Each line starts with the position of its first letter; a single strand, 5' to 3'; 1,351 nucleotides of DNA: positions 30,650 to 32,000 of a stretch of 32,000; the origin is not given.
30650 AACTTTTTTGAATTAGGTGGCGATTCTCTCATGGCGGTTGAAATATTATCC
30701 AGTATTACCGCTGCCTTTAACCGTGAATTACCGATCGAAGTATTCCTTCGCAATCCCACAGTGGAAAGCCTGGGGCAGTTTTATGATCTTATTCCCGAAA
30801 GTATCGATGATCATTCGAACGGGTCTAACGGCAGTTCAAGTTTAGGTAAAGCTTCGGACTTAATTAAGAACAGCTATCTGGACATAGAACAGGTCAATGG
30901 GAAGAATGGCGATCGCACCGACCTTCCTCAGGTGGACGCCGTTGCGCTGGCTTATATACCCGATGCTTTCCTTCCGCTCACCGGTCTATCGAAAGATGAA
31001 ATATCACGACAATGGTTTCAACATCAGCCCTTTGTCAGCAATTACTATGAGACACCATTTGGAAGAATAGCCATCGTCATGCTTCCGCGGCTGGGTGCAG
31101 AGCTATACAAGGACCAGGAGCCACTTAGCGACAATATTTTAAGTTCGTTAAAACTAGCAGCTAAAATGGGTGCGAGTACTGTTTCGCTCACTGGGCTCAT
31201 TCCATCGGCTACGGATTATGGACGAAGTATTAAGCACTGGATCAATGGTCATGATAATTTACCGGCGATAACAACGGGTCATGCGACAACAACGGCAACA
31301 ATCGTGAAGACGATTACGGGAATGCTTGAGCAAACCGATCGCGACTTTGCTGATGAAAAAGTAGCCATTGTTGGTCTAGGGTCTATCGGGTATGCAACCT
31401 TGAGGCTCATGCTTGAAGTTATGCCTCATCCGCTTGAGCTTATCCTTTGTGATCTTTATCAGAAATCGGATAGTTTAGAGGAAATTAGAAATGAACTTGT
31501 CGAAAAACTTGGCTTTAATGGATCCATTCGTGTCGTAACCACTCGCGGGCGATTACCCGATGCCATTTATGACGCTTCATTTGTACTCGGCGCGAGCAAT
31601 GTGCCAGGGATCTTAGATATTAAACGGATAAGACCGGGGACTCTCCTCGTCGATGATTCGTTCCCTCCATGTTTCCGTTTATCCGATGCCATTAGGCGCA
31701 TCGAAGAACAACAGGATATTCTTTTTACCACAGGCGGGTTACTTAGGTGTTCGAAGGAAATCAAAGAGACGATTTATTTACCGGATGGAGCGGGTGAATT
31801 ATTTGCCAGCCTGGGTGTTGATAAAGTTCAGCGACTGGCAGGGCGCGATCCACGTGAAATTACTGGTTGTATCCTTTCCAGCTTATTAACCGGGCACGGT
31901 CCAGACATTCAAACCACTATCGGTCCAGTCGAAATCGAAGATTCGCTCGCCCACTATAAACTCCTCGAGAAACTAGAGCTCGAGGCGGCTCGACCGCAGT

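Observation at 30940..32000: The megasynthase ends in an acyl-ACP-reductase (AAR)-like domain instead of a TE or SDR-type R domain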

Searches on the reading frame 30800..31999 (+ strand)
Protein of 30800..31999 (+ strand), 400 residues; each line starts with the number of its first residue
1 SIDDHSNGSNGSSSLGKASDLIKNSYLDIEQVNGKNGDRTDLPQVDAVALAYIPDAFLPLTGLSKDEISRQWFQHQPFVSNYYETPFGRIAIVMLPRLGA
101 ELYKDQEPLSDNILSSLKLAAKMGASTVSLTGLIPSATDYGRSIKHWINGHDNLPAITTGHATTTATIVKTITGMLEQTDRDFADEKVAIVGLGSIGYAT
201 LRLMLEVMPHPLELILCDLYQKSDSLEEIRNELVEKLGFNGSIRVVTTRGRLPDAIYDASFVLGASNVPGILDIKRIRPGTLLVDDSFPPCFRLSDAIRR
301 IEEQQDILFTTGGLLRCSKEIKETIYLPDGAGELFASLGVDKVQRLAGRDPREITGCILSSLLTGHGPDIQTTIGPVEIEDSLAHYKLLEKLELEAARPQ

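Call 6: search_protein_families(library=pfam, proteins=[window:30800-31999:+], max_evalue=10)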
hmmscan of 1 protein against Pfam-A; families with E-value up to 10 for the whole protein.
window:30800-31999:+ (400 aa): 4 families
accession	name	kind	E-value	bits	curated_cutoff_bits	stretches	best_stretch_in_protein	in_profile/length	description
PF00156.33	Pribosyltran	-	0.098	12.4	26.3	1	167-236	10-79/158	Phosphoribosyl transferase domain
PF02826.25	2-Hacid_dh_C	-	0.12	12.1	25.1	1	179-225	30-73/178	D-isomer specific 2-hydroxyacid dehydrogenase, NAD binding domain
PF02882.25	THF_DHG_CYH_C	-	0.15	11.8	27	1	153-206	4-57/160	Tetrahydrofolate dehydrogenase/cyclohydrolase, NAD(P)-binding domain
PF00208.27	ELFV_dehydrog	-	0.26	11.4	23.4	1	163-206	9-53/241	Glutamate/Leucine/Phenylalanine/Valine dehydrogenase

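Call 7: search_protein_families(library=ncbifam, proteins=[window:30800-31999:+], max_evalue=10)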
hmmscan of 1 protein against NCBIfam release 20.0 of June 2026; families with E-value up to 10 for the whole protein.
window:30800-31999:+ (400 aa): 4 families
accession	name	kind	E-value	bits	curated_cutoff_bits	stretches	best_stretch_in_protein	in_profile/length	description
NF053554.1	prodigi_MAP_PigE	equivalog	1.1e-13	50.5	850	1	92-322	65-277/837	prodigiosin MAP biosynthesis aminotransferase PigE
TIGR04058.1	AcACP_reductase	equivalog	0.0011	18.3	449.7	1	153-322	123-275/339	long-chain acyl-[acyl-carrier-protein] reductase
TIGR03944.1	dehyd_SbnB_fam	equivalog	0.0098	14.9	326.9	1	164-283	114-225/327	2,3-diaminopropionate biosynthesis protein SbnB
TIGR01242.2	TIGR01242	subfamily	0.17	10.8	500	1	301-341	105-146/362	proteasome-activating nucleotidase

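Call 8: search_solved_structures(query=window:30887-31999:+, max_evalue=10, show_alignments=3)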
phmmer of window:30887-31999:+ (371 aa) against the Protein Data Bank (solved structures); distinct sequences matched with E-value up to 10: 25.
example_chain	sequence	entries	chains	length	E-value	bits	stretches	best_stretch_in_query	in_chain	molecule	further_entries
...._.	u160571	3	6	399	1.8e-87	297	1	13-368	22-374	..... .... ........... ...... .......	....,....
9e4s_A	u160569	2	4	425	2.3e-87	296.7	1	13-368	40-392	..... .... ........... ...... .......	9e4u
4ppm_A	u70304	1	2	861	0.00039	22.9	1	64-292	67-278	Aminotransferase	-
6ef0_J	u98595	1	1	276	0.038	16.4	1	273-319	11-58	26S proteasome regulatory subunit 8 homolog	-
6ef1_J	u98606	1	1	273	0.04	16.3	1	274-319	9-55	26S proteasome regulatory subunit 8 homolog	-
6fvw_J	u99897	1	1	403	0.077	15.3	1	272-318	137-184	26S proteasome regulatory subunit 8 homolog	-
35zv_I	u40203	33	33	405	0.078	15.3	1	272-318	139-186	26S proteasome regulatory subunit 8 homolog | 26S protease regulatory subunit 8 homolog | RPT6 isoform 1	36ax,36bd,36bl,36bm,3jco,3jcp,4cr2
6ef2_J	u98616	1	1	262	0.096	15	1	282-319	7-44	26S proteasome regulatory subunit 8 homolog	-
8yen_A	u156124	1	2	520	0.28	13.5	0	107-178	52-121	Aldehyde dehydrogenase family protein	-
1ww8_A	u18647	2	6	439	0.31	13.4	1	126-190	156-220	malate oxidoreductase | 439aa long hypothetical malate oxidoreductase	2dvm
8j3o_A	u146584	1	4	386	0.37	13.1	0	147-231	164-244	Formate dehydrogenase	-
5vhj_C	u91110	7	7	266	0.42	12.9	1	273-318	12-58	26S proteasome regulatory subunit 8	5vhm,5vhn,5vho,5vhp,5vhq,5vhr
8amz_J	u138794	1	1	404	0.44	12.9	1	270-317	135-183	AAA domain-containing protein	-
5m32_h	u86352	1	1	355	0.7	12.2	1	272-317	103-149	26S protease regulatory subunit 8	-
5vft_C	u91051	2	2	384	0.72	12.2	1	272-317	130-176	26S proteasome regulatory subunit 8 | 26S protease regulatory subunit 8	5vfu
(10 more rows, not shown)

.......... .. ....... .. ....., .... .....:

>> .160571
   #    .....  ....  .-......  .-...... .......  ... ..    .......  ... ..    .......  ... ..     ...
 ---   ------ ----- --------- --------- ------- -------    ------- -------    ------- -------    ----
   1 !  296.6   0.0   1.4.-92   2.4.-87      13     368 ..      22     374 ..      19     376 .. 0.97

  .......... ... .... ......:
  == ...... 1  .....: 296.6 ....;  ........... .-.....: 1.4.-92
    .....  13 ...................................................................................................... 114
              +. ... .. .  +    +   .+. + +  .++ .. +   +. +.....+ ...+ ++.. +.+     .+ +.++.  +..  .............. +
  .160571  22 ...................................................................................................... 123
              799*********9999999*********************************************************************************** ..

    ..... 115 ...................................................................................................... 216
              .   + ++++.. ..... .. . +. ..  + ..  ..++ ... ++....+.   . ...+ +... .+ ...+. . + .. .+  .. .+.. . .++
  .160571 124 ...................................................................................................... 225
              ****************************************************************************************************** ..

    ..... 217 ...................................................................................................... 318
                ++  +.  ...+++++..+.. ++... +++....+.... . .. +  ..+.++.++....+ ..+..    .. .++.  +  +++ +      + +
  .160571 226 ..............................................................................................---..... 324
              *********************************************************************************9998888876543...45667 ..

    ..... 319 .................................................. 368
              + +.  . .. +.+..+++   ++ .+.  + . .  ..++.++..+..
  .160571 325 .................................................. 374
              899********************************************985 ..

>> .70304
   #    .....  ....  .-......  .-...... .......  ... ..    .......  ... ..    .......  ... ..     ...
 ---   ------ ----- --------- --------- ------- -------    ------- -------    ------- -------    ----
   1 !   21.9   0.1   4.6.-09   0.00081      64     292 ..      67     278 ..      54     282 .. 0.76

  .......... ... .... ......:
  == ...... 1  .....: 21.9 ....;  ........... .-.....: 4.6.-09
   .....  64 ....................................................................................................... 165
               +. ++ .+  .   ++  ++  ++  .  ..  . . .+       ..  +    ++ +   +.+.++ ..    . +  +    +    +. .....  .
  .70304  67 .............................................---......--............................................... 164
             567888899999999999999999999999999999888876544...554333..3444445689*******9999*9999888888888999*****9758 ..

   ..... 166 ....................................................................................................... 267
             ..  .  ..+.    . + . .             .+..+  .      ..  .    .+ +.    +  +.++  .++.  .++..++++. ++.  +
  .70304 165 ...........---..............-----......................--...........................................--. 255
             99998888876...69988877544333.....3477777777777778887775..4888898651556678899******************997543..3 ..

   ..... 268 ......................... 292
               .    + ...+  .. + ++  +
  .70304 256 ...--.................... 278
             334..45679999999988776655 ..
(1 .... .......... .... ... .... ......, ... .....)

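Call 9: find_homologous_proteins(query=window:30887-31999:+, max_evalue=0.001)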
Query window:30887-31999:+ (371 aa): 208 proteins with E <= 0.001 among 7605 candidates; the best 120 are listed.
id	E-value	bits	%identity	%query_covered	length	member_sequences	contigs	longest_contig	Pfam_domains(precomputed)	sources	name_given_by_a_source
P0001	6.5e-189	646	96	82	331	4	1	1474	-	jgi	jgi:predicted amino acid dehydrogenase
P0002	3.7e-161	554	66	99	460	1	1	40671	-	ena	-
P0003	4.1e-115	403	51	97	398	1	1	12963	-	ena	-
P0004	2.5e-113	397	52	96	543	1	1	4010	PF00550.32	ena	-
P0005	5.9e-113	396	51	99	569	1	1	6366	PF00550.32,PF13193.13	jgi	-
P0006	3.4e-111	390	52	95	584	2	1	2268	PF00550.32,PF13193.13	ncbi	ncbi:MAG: phosphopantetheine-binding protein, partial [Verrucomicrobiota bacterium]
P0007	3.3e-110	387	51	97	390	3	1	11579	-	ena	-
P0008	2.6e-108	381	49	99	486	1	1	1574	PF00550.32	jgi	jgi:acyl carrier protein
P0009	6.9e-103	363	50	91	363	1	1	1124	-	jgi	jgi:hypothetical protein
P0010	1.8e-98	348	47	96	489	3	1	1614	PF00550.32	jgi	jgi:hypothetical protein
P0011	1.3e-97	345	46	96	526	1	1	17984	PF00550.32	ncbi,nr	ncbi:phosphopantetheine-binding protein [Candidatus Halobeggiatoa sp. HSG11]|nr:phosphopantetheine-b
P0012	2.3e-97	345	47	96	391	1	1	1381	-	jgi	jgi:predicted amino acid dehydrogenase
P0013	3.5e-96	341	46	96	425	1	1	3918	-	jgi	jgi:hypothetical protein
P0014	6.4e-96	340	45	96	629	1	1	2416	PF00550.32,PF13193.13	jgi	jgi:acyl carrier protein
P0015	1.1e-95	339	47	96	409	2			-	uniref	uniref:Uncharacterized protein n=1 Tax=Moorena producens (strain JHB) TaxID=1454205 RepID=A0A1D9FUZ4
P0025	1.8e-92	328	44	96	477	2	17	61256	PF18563.7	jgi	jgi:hypothetical protein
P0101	1.2e-75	273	42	95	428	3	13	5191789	-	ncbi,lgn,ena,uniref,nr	ncbi:hypothetical protein WJU70_001012 [Enterobacter cloacae]|uniref:amino acid adenylation protein 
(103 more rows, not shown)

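Call 28: find_related_loci(query=window:30887-31999:+, collection=genome_contigs, flank=10000)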
Query window:30887-31999:+ (371 aa) in genome_contigs; peptide patterns used: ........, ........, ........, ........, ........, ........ (x = any residue, [..] = any of these).
212 stretches matched a pattern; 5 encode a relative of the query (tblastn E <= 1e-3); 5 distinct loci.
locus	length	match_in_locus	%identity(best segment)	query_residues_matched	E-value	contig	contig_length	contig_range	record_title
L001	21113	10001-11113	99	1-371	0e+0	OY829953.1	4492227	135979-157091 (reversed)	MAG: Opitutales bacterium isolate cf0dc631-26ae-4be7-9546-4b6096dd6533 genome assembly, chromosome: 1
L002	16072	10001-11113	95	1-371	0e+0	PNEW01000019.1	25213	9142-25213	Verrucomicrobia bacterium Opi.OSU.00C Opi.OSU.00C.000I.0, whole genome shotgun sequence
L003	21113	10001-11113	90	1-371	0e+0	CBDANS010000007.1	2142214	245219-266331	MAG: Opitutales bacterium isolate 041eddd8-ac7a-4d64-b7d6-f8729859a465 genome assembly, contig: contig_7, whole genome s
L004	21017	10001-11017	39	10-368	1e-77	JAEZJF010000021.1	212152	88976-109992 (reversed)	MAG: Bacillota bacterium isolate OH_CDB_227 k127_1018899, whole genome shotgun sequence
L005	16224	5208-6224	39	10-368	2e-75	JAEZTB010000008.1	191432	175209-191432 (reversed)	MAG: Bacillota bacterium isolate OH_PDB_28 k127_558051, whole genome shotgun sequence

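Call 31: search_protein_families(library=pfam, proteins=[L001:11226-12347:+, L001:12351-14333:-, L001:14394-15878:-, L001:16126-17133:+, L001:17234-18247:+, L001:18316-19068:-, L001:19270-20154:+], max_evalue=0.0001)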
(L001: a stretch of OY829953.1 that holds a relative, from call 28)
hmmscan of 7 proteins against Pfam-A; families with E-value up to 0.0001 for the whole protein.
L001:11226-12347:+ (373 aa): 1 family
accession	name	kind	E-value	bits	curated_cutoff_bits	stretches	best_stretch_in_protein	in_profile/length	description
PF13469.12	Sulfotransfer_3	-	6.7e-33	115.2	27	1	69-316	1-213/216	Sulfotransferase family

L001:12351-14333:- (660 aa): 3 families
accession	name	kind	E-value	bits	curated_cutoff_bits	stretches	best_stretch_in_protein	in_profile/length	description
PF00501.34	AMP-binding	-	2.7e-91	306.7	29.9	1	106-491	9-383/384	AMP-binding enzyme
PF13193.12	AMP-binding_C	-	7.8e-26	91.2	24.5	1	545-623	1-76/76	AMP-binding enzyme C-terminal domain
PF16177.11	ACAS_N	-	1.6e-16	60.2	27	1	37-96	1-55/55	Acetyl-coenzyme A synthetase N-terminus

L001:14394-15878:- (494 aa): 3 families
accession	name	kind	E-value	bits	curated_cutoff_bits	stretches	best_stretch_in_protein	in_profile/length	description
PF01266.30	DAO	-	1e-40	140.8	27.9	1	99-456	2-342/353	FAD dependent oxidoreductase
PF13738.12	Pyr_redox_3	-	5.4e-08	32.9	30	0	284-323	93-132/305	Pyridine nucleotide-disulphide oxidoreductase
PF07992.20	Pyr_redox_2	-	7.1e-05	22.8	26.1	0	92-129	142-174/291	Pyridine nucleotide-disulphide oxidoreductase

L001:16126-17133:+ (335 aa): 1 family
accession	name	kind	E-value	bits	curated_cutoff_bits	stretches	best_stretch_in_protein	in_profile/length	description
PF00579.31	tRNA-synt_1b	-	1.2e-69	235.3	21.1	1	8-285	7-291/292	tRNA synthetases class I (W and Y)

L001:17234-18247:+ (337 aa): 0 families

L001:18316-19068:- (250 aa): 2 families
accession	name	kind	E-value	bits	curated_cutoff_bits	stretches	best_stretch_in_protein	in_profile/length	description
PF00072.30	Response_reg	-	2.1e-24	86.2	30.2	1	9-118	1-110/111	Response regulator receiver domain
PF00486.34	Trans_reg_C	-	1.9e-14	53.9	26.2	1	167-238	5-76/77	Transcriptional regulatory protein, C terminal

L001:19270-20154:+ (294 aa): 2 families
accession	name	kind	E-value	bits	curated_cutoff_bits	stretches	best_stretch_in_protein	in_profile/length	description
PF01634.23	HisG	-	2.2e-41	141.9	25.5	1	54-214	1-157/158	ATP phosphoribosyltransferase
PF08029.16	HisG_C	-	1.7e-23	82.9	23.5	1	219-291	1-73/73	HisG, C-terminal domain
